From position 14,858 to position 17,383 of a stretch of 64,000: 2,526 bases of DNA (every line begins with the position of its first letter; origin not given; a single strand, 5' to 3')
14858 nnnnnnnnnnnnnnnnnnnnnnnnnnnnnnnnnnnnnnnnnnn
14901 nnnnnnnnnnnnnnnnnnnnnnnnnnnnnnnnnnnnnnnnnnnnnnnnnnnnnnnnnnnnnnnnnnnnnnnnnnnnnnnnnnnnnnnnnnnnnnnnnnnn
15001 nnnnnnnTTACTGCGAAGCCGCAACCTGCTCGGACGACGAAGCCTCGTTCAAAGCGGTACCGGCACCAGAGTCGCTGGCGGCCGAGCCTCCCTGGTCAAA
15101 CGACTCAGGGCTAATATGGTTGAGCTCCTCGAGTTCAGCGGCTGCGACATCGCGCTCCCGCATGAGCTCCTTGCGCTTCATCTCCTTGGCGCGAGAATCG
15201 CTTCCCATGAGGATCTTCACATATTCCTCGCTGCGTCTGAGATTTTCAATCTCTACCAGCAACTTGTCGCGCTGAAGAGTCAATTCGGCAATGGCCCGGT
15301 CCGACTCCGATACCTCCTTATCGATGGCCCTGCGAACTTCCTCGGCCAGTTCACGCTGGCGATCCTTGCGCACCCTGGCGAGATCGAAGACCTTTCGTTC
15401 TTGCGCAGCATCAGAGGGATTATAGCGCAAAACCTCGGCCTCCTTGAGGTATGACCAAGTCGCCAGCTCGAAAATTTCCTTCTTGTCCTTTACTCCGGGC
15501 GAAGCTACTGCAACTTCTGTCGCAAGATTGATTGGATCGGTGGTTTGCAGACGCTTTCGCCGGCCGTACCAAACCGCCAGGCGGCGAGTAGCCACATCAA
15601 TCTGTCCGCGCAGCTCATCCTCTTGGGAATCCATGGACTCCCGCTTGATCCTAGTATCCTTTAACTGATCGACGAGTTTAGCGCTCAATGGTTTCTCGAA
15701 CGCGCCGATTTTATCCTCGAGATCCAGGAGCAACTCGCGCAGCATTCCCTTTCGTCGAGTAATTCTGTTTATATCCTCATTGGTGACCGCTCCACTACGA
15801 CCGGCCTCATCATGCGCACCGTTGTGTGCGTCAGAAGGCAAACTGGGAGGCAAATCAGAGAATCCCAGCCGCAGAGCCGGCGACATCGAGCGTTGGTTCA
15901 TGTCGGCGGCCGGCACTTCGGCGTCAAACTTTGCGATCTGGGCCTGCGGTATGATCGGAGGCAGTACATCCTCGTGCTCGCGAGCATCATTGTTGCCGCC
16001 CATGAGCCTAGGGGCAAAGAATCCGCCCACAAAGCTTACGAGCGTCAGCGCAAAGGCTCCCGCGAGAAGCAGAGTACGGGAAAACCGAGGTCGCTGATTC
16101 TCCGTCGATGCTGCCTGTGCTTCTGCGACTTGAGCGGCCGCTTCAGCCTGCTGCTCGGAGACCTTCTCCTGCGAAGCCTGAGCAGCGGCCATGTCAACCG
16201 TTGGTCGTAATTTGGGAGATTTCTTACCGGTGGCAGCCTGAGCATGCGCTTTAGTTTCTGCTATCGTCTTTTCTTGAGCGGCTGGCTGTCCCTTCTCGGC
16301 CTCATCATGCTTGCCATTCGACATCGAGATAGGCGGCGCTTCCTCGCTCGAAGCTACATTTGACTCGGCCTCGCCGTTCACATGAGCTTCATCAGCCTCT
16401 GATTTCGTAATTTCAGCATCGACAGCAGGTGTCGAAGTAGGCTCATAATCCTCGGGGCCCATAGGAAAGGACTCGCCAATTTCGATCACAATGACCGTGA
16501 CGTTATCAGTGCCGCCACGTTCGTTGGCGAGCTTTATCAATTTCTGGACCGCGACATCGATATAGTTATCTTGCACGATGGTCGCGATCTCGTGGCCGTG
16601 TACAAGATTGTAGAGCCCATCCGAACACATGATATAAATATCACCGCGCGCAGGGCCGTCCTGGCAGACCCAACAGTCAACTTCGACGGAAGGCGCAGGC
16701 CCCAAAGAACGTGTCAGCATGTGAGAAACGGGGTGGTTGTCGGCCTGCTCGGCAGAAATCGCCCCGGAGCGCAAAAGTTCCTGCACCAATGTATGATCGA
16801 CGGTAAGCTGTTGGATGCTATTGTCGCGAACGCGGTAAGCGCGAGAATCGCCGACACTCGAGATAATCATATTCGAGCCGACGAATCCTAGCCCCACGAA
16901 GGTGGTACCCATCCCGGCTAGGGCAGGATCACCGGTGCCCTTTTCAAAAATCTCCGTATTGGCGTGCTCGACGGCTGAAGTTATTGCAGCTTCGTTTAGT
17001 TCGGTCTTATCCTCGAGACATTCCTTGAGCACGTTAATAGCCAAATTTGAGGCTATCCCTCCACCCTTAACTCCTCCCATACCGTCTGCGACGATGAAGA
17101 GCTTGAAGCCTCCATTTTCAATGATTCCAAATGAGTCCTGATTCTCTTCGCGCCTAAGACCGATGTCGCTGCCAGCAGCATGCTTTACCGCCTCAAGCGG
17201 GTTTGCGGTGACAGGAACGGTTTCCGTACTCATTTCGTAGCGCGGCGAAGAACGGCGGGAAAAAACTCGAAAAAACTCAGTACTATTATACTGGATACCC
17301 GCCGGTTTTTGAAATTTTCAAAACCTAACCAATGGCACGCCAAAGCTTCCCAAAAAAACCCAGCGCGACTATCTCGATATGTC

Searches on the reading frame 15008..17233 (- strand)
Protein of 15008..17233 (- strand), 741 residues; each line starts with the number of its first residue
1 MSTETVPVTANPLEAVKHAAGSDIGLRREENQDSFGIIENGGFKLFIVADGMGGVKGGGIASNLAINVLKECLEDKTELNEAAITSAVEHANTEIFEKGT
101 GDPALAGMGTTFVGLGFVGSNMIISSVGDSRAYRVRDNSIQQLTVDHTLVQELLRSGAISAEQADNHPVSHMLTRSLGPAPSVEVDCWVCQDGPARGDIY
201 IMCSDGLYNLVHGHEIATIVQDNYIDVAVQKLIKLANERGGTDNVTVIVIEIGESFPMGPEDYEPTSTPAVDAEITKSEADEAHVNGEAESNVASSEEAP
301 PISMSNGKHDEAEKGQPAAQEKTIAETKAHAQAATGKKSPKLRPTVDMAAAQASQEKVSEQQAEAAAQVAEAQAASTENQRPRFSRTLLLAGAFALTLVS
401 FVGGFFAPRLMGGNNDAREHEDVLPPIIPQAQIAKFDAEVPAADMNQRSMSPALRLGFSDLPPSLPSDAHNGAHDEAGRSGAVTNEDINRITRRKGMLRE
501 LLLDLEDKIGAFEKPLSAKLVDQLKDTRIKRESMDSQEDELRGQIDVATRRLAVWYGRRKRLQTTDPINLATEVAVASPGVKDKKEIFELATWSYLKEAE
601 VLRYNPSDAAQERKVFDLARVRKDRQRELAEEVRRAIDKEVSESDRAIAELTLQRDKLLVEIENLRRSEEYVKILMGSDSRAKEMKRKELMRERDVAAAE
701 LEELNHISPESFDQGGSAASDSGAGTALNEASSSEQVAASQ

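Call 29: search_protein_families(library=pfam, proteins=[window:15008-17233:-], max_evalue=0.00001)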
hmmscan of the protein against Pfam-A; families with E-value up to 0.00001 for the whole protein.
window:15008-17233:- (741 aa): 2 families
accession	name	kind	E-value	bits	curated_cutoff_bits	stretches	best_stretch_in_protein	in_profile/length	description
PF13672.11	PP2C_2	-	1.9e-11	44.3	24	1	28-151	9-136/209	Protein phosphatase 2C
PF00481.26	PP2C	-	1.1e-08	35.5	20.3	0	44-149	35-142/255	Protein phosphatase 2C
